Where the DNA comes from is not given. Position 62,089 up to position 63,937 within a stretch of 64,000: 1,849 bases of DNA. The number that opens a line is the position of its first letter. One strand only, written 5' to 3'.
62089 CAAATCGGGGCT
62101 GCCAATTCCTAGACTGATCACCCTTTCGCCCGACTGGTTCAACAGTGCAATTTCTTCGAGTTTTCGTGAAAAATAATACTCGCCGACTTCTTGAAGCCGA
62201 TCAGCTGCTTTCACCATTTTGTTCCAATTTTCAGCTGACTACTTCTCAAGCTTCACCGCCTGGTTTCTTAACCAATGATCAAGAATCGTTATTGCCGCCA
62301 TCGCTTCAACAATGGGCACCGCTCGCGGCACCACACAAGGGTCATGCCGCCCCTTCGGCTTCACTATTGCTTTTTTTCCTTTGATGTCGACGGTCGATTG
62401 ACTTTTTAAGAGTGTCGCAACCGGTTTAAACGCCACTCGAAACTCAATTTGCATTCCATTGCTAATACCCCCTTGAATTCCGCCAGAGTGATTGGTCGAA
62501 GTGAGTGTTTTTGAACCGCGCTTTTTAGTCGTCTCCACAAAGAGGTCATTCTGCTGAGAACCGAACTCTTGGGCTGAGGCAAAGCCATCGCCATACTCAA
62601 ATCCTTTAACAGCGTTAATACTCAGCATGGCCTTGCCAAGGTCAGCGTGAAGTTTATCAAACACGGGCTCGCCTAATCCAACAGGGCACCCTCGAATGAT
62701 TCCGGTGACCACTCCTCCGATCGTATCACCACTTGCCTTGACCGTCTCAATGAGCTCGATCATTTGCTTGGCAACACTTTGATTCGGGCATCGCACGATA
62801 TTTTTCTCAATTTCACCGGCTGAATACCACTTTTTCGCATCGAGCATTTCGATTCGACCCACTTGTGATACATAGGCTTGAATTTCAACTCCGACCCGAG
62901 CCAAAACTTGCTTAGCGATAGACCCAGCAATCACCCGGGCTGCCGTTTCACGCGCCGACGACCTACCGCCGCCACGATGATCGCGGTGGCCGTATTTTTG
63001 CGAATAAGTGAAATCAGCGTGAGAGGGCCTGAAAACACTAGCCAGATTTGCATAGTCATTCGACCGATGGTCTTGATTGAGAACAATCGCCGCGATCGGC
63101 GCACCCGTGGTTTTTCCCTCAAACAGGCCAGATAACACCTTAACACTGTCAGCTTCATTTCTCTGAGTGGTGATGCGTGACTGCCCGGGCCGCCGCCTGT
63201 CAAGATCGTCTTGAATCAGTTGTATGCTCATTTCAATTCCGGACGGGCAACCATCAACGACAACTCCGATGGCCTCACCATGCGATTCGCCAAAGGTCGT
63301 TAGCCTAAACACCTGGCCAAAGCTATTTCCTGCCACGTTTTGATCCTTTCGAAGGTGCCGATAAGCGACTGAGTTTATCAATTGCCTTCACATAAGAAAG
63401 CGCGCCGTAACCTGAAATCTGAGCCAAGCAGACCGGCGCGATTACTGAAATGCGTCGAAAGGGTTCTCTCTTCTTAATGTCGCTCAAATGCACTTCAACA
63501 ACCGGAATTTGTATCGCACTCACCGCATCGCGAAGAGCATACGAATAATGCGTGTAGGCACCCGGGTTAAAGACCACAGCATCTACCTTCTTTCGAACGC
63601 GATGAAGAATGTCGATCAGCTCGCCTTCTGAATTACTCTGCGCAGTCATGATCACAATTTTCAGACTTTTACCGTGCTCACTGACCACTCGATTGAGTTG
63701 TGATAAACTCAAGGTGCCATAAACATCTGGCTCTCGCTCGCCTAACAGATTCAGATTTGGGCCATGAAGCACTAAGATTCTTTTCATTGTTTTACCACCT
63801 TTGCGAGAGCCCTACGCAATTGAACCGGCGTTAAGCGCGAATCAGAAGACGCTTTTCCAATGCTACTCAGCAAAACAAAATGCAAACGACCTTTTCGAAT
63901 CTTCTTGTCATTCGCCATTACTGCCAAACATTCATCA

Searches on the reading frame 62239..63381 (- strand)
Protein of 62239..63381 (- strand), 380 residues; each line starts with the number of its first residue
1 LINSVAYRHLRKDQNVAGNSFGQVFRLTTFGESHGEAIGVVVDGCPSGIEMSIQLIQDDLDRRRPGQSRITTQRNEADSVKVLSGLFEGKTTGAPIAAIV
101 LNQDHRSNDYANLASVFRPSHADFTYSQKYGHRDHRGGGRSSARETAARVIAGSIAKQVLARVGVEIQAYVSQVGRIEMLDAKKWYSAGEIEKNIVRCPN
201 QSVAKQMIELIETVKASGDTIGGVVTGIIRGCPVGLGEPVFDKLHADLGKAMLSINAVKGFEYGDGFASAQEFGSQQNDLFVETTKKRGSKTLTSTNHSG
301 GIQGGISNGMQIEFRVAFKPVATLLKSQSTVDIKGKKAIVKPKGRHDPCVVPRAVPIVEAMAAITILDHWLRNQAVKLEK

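Call 102: search_solved_structures(query=window:62239-63381:-, max_evalue=0.001)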
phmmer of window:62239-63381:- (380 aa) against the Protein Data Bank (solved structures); distinct sequences matched with E-value up to 0.001: 11.
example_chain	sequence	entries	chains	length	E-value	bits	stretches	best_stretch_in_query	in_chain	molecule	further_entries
7rca_A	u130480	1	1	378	1.5e-110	372.9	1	19-372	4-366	Chorismate synthase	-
5z9a_A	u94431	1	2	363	2.9e-104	352.2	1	17-374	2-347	Chorismate synthase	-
4lj2_A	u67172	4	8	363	1.2e-103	350.2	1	17-376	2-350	Chorismate synthase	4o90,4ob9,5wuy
1r52_A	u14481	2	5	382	2.5e-102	345.8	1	20-373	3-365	Chorismate synthase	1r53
1sq1_A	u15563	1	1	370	7e-81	275.3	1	19-378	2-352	Chorismate synthase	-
1um0_A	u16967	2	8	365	1.6e-79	270.8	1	19-379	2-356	Chorismate synthase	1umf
1qxo_A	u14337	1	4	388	1.6e-54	188.6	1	26-368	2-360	Chorismate synthase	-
1ztb_A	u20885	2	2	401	2.6e-53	184.6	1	26-366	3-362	Chorismate synthase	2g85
2o11_A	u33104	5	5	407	2.7e-53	184.5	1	26-366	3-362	Chorismate synthase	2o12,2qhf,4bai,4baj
1q1l_A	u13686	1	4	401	1.5e-52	182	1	25-371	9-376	Chorismate synthase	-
4ecd_A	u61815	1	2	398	2.5e-50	174.8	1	24-369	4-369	Chorismate synthase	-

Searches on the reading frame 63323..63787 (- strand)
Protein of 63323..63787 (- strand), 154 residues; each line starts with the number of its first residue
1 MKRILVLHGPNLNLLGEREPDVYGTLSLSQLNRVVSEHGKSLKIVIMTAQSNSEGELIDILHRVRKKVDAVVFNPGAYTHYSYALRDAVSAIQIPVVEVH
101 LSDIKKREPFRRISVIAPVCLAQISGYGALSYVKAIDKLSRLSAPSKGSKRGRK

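Call 103: search_solved_structures(query=window:63323-63787:-, max_evalue=0.01)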
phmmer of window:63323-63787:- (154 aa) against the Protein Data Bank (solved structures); distinct sequences matched with E-value up to 0.01: 39.
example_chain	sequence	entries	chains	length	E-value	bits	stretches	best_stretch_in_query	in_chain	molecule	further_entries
1gqo_A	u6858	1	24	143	3.4e-38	134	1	4-137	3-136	DEHYDROQUINASE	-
2uyg_A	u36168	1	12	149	4.3e-37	130.4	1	4-139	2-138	3-DEHYDROQUINATE DEHYDRATASE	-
6hs8_A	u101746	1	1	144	3.2e-36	127.6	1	3-140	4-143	3-dehydroquinate dehydratase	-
6hs9_A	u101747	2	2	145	3.3e-36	127.6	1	3-140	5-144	3-dehydroquinate dehydratase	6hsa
4l8l_A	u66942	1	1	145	5.5e-36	126.8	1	4-138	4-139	3-dehydroquinate dehydratase 1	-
9clz_0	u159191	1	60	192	1.2e-34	122.6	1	3-143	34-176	I3-A6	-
4rc9_A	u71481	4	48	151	5.4e-34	120.4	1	3-145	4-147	3-dehydroquinate dehydratase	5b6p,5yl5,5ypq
4rhc_A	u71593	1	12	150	5.5e-34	120.4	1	3-145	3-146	3-dehydroquinate dehydratase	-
5ydb_A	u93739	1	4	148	7.1e-34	120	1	3-141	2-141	3-dehydroquinate dehydratase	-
5yhm_K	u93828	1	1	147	1e-33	119.5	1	3-138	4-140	3-dehydroquinate dehydratase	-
6cv6_A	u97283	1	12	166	1e-33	119.5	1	1-136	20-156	3-dehydroquinate dehydratase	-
4zc1_A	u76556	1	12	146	1.1e-33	119.4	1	3-137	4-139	3-dehydroquinate dehydratase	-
5wrf_A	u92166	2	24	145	1.1e-33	119.3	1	3-137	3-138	3-dehydroquinate dehydratase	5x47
5yhm_A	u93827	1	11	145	1.2e-33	119.3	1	3-138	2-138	3-dehydroquinate dehydratase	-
1uqr_A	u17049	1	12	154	3.1e-33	117.9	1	1-138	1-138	3-DEHYDROQUINATE DEHYDRATASE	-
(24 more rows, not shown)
